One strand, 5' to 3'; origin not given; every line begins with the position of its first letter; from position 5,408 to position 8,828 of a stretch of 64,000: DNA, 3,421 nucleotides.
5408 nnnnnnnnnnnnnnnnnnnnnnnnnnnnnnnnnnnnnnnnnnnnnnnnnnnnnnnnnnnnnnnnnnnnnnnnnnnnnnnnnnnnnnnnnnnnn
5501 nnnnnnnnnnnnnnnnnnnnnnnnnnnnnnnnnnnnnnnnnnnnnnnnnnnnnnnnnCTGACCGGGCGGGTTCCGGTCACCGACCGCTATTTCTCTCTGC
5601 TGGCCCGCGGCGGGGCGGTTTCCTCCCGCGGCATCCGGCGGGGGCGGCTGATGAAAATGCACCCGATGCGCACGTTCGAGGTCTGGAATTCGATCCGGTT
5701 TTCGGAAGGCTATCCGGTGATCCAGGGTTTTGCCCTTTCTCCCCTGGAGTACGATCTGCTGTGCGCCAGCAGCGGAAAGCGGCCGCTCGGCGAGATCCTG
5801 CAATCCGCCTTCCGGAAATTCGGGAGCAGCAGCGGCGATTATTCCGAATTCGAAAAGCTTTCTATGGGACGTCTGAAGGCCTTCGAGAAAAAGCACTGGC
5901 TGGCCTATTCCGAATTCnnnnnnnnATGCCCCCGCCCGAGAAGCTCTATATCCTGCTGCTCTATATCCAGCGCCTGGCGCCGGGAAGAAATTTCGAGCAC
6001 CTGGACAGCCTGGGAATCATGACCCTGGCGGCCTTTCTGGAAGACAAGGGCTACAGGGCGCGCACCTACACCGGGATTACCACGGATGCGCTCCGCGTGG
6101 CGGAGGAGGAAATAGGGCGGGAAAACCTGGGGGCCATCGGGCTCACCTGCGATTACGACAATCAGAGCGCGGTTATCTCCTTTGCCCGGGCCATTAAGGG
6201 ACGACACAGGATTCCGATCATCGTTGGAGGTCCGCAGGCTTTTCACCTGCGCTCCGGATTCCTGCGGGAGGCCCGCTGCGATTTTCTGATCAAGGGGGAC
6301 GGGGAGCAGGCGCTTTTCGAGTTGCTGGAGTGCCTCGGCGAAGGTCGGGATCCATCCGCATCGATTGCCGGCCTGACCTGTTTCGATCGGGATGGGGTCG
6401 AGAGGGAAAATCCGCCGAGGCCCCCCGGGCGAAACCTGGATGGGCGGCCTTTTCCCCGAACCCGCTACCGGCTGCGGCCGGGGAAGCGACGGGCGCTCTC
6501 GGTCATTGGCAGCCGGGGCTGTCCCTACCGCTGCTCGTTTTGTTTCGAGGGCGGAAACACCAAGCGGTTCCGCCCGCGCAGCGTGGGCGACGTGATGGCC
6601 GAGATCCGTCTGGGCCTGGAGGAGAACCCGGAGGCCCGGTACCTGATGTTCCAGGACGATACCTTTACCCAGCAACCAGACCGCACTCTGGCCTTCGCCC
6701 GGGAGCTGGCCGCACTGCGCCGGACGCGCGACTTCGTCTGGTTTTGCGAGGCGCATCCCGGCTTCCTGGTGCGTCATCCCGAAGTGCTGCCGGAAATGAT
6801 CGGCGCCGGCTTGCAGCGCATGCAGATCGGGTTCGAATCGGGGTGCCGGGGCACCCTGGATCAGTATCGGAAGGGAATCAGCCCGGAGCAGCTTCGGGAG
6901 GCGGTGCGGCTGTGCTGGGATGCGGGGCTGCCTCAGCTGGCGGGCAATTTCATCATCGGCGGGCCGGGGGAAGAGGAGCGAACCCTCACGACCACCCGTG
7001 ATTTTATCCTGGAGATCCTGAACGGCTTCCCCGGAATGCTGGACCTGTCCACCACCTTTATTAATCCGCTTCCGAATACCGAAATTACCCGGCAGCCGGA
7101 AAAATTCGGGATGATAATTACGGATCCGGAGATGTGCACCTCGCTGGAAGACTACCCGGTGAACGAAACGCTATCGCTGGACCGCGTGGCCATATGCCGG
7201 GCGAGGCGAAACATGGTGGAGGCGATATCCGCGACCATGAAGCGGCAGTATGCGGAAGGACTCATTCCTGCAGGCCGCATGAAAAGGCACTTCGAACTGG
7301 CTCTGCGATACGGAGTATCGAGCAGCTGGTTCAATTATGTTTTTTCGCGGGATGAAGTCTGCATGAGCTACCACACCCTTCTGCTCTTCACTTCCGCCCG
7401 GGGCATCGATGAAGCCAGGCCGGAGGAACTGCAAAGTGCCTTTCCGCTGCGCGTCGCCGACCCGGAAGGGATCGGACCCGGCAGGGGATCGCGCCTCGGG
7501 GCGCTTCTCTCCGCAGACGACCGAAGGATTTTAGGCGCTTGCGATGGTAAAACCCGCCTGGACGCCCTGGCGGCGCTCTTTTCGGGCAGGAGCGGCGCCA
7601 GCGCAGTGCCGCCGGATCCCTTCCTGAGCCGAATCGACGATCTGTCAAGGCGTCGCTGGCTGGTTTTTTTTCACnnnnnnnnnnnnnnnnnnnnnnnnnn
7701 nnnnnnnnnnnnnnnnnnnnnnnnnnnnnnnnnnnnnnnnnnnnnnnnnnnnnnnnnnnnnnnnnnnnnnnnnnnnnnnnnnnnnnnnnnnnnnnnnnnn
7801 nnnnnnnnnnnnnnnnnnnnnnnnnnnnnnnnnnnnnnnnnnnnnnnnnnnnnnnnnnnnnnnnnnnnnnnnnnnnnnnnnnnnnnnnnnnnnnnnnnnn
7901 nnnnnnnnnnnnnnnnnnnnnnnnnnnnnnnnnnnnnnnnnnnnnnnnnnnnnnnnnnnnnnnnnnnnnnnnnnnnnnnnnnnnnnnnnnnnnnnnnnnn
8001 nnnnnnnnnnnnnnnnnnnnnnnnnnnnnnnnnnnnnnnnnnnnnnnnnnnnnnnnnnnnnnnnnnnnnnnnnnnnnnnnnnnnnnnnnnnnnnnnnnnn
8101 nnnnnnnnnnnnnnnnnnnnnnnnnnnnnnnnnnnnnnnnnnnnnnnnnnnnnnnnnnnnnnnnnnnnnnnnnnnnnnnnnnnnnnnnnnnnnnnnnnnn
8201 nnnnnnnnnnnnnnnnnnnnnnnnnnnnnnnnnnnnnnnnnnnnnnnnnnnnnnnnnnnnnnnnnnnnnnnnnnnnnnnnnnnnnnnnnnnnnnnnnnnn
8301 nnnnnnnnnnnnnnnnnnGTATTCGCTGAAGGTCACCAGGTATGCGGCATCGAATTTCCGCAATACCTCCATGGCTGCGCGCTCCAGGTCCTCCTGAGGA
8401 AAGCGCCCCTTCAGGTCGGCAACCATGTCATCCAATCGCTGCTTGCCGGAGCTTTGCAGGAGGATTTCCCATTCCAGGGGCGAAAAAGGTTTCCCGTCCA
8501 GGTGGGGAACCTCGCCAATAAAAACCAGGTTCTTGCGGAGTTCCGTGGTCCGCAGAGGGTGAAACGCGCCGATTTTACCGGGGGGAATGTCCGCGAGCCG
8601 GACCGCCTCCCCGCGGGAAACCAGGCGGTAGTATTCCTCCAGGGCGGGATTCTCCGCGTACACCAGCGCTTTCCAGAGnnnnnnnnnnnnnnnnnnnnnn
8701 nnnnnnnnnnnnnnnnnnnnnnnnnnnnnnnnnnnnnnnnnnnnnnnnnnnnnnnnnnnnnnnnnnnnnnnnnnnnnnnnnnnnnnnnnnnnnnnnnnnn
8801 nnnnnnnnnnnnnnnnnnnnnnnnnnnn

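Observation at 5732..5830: All six radical SAM paralogs carry a C-terminal PqqD-like RiPP recognition element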

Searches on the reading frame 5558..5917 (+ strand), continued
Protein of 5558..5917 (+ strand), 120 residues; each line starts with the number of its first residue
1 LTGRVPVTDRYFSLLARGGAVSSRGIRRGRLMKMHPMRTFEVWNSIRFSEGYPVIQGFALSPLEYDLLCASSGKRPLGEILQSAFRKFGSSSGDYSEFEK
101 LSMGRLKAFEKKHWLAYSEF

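Call 89: search_protein_families(library=pfam, proteins=[L046:2-1183:+, L047:331-1170:+, L044:909-1241:+, L046:1505-1711:+], max_evalue=0.001)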
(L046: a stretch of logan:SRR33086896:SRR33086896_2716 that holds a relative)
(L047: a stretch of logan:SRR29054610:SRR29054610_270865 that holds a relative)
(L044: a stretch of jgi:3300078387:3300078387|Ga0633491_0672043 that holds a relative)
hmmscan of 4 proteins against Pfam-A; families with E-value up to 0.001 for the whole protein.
L046:2-1183:+ (393 aa): 3 families
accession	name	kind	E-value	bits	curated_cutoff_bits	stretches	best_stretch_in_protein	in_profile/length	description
PF04055.27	Radical_SAM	-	1.4e-13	51.8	29.5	1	27-186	2-153/166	Radical SAM superfamily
PF13353.11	Fer4_12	-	1.5e-09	38.7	22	1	30-160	13-133/137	4Fe-4S single cluster domain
PF13186.11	SPASM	-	4e-05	24.2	21.5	1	270-329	1-66/67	Iron-sulfur cluster-binding domain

L047:331-1170:+ (280 aa): 2 families
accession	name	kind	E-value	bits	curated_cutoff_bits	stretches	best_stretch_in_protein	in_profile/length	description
PF04055.27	Radical_SAM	-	1.3e-31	110.5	29.5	1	13-168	3-166/166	Radical SAM superfamily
PF13353.11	Fer4_12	-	4.5e-08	33.9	22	1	15-129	13-131/137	4Fe-4S single cluster domain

L044:909-1241:+ (111 aa): 2 families
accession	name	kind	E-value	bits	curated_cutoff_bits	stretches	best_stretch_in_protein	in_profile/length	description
PF18822.6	CdvA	-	3e-10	40.6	30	1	26-109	1-84/123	CdvA-like coiled-coil domain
PF18185.7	STALD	-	0.00032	20.6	24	1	18-89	139-209/211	Sir2- and TIR-associating SLOG family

L046:1505-1711:+ (68 aa): 0 families

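Call 93: search_protein_families(library=ncbifam, proteins=[window:5558-5917:+], max_evalue=10)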
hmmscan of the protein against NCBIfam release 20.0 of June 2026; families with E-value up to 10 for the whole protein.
window:5558-5917:+ (120 aa): 0 families

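Call 95: search_protein_families(library=pfam, alignment_id=A8, max_evalue=0.01)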
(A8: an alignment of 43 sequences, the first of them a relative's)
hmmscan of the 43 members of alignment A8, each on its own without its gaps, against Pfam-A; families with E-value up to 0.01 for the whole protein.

A. member 1, P0246 (114 aa): 0 families

B. families by the number of members that match (of 43 scanned): 14 families
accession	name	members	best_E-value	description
PF16221.11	HTH_47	4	0.00014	winged helix-turn-helix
PF13412.12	HTH_24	3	1.9e-05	Winged helix-turn-helix DNA-binding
PF01047.28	MarR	3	0.00023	MarR family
PF01978.25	TrmB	2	3.8e-06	Sugar-specific transcriptional regulator TrmB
PF21476.4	PF0610-like_N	2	0.0042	PF0610-like, N-terminal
PF25212.1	HVO_A0114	1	0.00047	HVO_A0114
PF09339.16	HTH_IclR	1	0.0014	IclR helix-turn-helix domain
PF08221.17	HTH_9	1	0.0016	RNA polymerase III subunit RPC82 helix-turn-helix domain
PF13463.12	HTH_27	1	0.0018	Winged helix DNA-binding domain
PF13518.12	HTH_28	1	0.0027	Helix-turn-helix domain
PF05584.17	Sulfolobus_pRN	1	0.0034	Sulfolobus plasmid regulatory protein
PF02186.21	TFIIE_beta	1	0.004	TFIIE beta subunit core domain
PF12802.13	MarR_2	1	0.0054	MarR family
PF05331.17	DUF742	1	0.0069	Protein of unknown function (DUF742)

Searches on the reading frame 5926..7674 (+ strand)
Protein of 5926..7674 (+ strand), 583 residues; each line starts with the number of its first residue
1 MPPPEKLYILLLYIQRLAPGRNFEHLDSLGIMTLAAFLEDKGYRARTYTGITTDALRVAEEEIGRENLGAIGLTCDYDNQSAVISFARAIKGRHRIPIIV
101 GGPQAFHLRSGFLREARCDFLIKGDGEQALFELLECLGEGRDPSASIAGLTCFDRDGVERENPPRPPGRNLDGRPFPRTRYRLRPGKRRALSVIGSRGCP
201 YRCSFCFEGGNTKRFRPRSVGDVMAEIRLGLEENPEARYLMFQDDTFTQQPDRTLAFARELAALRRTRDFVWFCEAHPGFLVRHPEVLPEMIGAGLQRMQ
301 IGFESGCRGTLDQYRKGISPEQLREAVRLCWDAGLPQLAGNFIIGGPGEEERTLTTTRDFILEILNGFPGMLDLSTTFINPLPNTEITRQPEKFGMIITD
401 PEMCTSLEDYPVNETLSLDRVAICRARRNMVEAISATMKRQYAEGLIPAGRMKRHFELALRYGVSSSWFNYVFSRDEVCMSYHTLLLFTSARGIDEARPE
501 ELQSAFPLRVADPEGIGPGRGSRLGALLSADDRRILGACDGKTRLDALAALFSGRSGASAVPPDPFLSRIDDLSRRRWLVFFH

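Call 5: search_protein_families(library=pfam, proteins=[window:5926-7674:+], max_evalue=1)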
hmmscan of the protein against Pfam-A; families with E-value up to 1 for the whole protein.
window:5926-7674:+ (583 aa): 3 families
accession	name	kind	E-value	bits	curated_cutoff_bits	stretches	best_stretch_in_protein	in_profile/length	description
PF04055.27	Radical_SAM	-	3.9e-20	73.1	29.5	1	194-361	2-166/166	Radical SAM superfamily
PF02310.24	B12-binding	-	1.6e-09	38.1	32.1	1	28-133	14-120/121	B12 binding domain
PF18312.6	ScsC_N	-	0.2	11.8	25.8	1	281-293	13-25/34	Copper resistance protein ScsC N-terminal domain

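Call 7: search_protein_families(library=ncbifam, proteins=[window:5926-7674:+], max_evalue=1)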
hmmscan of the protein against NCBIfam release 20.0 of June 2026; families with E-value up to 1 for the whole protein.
window:5926-7674:+ (583 aa): 23 families
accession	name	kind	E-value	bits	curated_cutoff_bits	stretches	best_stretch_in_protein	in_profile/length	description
TIGR03471.1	HpnJ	equivalog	5.6e-31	107.9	577.6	1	100-403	103-399/472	hopanoid biosynthesis associated radical SAM protein HpnJ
TIGR04072.2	rSAM_ladder_B12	equivalog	2.5e-24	85.7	360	1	30-359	20-344/443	lipid biosynthesis B12-binding/radical SAM protein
TIGR02026.1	BchE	equivalog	1.1e-19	70.7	481.35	1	98-362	95-363/497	magnesium-protoporphyrin IX monomethyl ester anaerobic oxidative cyclase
TIGR04479.1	bcpD_PhpK_rSAM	subfamily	2.5e-18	65.8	600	1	25-381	69-423/504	PhpK family radical SAM P-methyltransferase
TIGR04367.1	HpnR_B12_rSAM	equivalog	2.6e-18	65.8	650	1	19-389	13-371/490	hopanoid C-3 methylase HpnR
TIGR04014.1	B12_SAM_MJ_0865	equivalog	1.7e-17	63.3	360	2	301-389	274-356/434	methyl-coenzyme M reductase glutamine C-methyltransferase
TIGR04013.1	B12_SAM_MJ_1487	hypoth_equivalog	4.1e-17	62.1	251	1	83-389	59-355/382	TIGR04013 family B12-binding domain/radical SAM domain-containing protein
NF050148.1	rSAM_ApyD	equivalog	7.3e-16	57.7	750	1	29-363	26-365/645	RiPP biosynthesis radical SAM protein ApyD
NF038361.1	rSAM_Sden_1168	equivalog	1.6e-15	56.7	575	1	63-357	136-444/560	Sden_1168 family B12-binding radical SAM P-methyltransferase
NF033070.1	rSAM_AprD4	equivalog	8.6e-15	54.6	500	1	188-421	194-420/456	AprD4 family radical SAM diol-dehydratase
TIGR03975.1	rSAM_ocin_1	subfamily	2.6e-12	46.1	281.85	1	55-354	116-420/606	RiPP maturation radical SAM C-methyltransferase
TIGR04295.1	B12_rSAM_oligo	hypoth_equivalog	8.8e-09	34.5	400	1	191-255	201-261/422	TIGR04295 family B12-binding domain-containing radical SAM protein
NF033712.0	B12_rSAM_KedN5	subfamily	1.3e-08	33.6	700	1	112-227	109-233/624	KedN5 family methylcobalamin-dependent radical SAM C-methyltransferase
TIGR04385.1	B12_rSAM_cofa1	equivalog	2e-07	30.6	450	1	190-402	195-405/438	B12 lower ligand biosynthesis radical SAM protein BzaD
NF040546.1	rSAM_CUAEP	equivalog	7.5e-07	28.2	500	1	99-336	81-314/468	CUAEP/CCAEP-tail radical SAM (seleno)protein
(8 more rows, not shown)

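Call 79: predict_structure(alignment_id=A7)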
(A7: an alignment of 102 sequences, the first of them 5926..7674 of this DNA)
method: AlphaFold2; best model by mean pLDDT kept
length: 583 residues; sequences in the alignment: 102
mean_pLDDT: 93.1   pTM: 0.92
mean pLDDT of the five models: 93.1, 92.5, 92.1, 92.1, 91.7
residues with pLDDT >= 90: 497; 70-90: 62; 50-70: 19; < 50: 5
segments of 3 or more residues with pLDDT < 50: 521-525
pLDDT, mean of each block of 10 residues (from residue 1): 85 90 73 97 96 96 93 94 96 98 92 96 96 96 94 94 93 96 86 94 93 93 98 96 93 98 98 97 98 98 97 97 99 98 97 98 98 96 94 96 83 97 98 97 94 97 96 93 95 92 94 68 63 93 94 73 87 94 94
secondary structure, 60 per line:
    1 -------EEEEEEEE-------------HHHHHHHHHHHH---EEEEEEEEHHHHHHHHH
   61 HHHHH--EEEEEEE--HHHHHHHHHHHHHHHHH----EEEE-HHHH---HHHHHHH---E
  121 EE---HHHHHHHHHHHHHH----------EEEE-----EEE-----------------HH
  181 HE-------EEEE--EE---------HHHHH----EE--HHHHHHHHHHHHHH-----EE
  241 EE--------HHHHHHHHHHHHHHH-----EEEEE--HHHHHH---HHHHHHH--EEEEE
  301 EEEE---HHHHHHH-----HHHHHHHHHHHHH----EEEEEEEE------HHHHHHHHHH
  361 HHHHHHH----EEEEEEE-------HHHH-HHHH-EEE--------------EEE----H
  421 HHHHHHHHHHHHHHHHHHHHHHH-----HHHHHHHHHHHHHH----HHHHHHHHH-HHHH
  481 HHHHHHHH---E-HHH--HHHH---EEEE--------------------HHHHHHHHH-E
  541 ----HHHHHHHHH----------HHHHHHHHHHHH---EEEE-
elements in order: E8-15 H29-40 E44-51 H52-65 E68-74 H77-93 E98-101 H103-106 H110-116 E120-122 H126-139 E150-153 E159-161 E190-193 H207-211 H220-233 E239-242 H251-265 E271-275 H278-283 H287-293 E296-304 H308-314 H320-332 E337-344 H351-367 E372-378 H386-389 H391-394 E396-398 E413-415 H420-443 H449-462 H467-475 H477-488 H499-502 E506-509 H530-538 H545-553 H564-575 E579-582

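Call 81: fold_search(model_id=the predicted structure, library=pdb)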
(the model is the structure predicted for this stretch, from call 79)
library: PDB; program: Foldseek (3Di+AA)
matches with E <= 10: 1831; with E <= 0.001: 87
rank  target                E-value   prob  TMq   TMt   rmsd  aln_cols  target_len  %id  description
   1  9ccb                  1.1e-23  1.00  0.50  0.69   8.1       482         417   20  X-ray crystal structure of methyl-coenzyme M reductase glutamine methylase (MgmA) from Methanothermobacter marburgensis  (released 2025-01-01)
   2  6wte_A                3.0e-21  1.00  0.57  0.58   7.3       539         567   18  Structure of radical S-adenosylmethionine methyltransferase, TsrM, from Kitasatospora setae with cobalamin and [4Fe-4S (released 2020-12-23)
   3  6fd2_A                1.1e-20  1.00  0.56  0.71   7.3       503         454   22  Radical SAM 1,2-diol dehydratase AprD4 in complex with its substrate paromamine (released 2018-01-17)
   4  6wte_B                1.6e-20  1.00  0.57  0.63   8.1       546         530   18  Structure of radical S-adenosylmethionine methyltransferase, TsrM, from Kitasatospora setae with cobalamin and [4Fe-4S (released 2020-12-23)
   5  6wtf_A                2.1e-20  1.00  0.52  0.56   5.4       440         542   20  Structure of radical S-adenosylmethionine methyltransferase, TsrM, from Kitasatospora setae with tryptophan substrate  (released 2020-12-23)
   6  6fd2_B                2.1e-20  1.00  0.56  0.70   7.2       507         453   21  Radical SAM 1,2-diol dehydratase AprD4 in complex with its substrate paromamine (released 2018-01-17)
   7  6wtf_B                2.5e-20  1.00  0.54  0.58   7.0       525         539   18  Structure of radical S-adenosylmethionine methyltransferase, TsrM, from Kitasatospora setae with tryptophan substrate  (released 2020-12-23)
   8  5ul3                  4.0e-19  1.00  0.58  0.48  13.9       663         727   16  Structure of Cobalamin-dependent S-adenosylmethionine radical enzyme OxsB with aqua-cobalamin bound (released 2017-04-19)
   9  5ul4                  4.0e-19  1.00  0.57  0.47  12.7       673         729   17  Structure of Cobalamin-dependent S-adenosylmethionine radical enzyme OxsB with aqua-cobalamin and S-adenosylmethionine b (released 2017-04-19)
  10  5ul2                  6.3e-19  1.00  0.58  0.47  13.2       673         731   16  Structure of Apo, SeMet-labeled Cobalamin-dependent S-adenosylmethionine radical enzyme OxsB (released 2017-04-19)
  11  9n1b                  2.8e-18  1.00  0.55  0.51   8.8       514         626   16  Crystal structure of CysS from Corallococcus sp. CA054B with 5'-deoxyadenosine, methionine, and pantetheinylated 3-metho (released 2026-01-28)
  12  7kdx_A                5.8e-18  1.00  0.58  0.52  13.1       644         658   17  Crystal structure of Streptomyces tokunonesis TokK with hydroxycobalamin, 5'-deoxyadenosine, and methionine (released 2022-01-12)
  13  9n1d                  1.2e-17  1.00  0.55  0.51   8.8       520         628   16  Crystal structure of CysS from Corallococcus sp. CA054B with 5'-deoxyadenosine and methionine bound (released 2026-01-28)
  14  7kdx_B                1.5e-17  1.00  0.58  0.51  12.8       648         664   17  Crystal structure of Streptomyces tokunonesis TokK with hydroxycobalamin, 5'-deoxyadenosine, and methionine (released 2022-01-12)
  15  7kdy_B                1.7e-17  1.00  0.56  0.50  12.7       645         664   18  Crystal structure of Streptomyces tokunonesis TokK with hydroxycobalamin, 5'-deoxyadenosine, methionine, and (2R)-pant (released 2022-01-12)
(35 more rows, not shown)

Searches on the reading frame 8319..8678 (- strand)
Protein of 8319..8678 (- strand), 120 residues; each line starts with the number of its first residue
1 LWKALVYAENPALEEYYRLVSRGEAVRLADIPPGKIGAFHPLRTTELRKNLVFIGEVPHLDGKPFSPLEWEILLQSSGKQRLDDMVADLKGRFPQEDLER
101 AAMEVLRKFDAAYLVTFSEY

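Call 8: search_protein_families(library=pfam, proteins=[window:8319-8678:-], max_evalue=10)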
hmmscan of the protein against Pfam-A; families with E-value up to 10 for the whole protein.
window:8319-8678:- (120 aa): 1 family
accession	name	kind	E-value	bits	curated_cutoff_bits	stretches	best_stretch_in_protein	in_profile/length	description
PF18360.6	hnRNP_Q_AcD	-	0.21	12.2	26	1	75-112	3-38/70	Heterogeneous nuclear ribonucleoprotein Q acidic domain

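Call 93: search_protein_families(library=ncbifam, proteins=[window:8319-8678:-], max_evalue=10)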
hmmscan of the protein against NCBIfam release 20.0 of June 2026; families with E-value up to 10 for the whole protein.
window:8319-8678:- (120 aa): 0 families
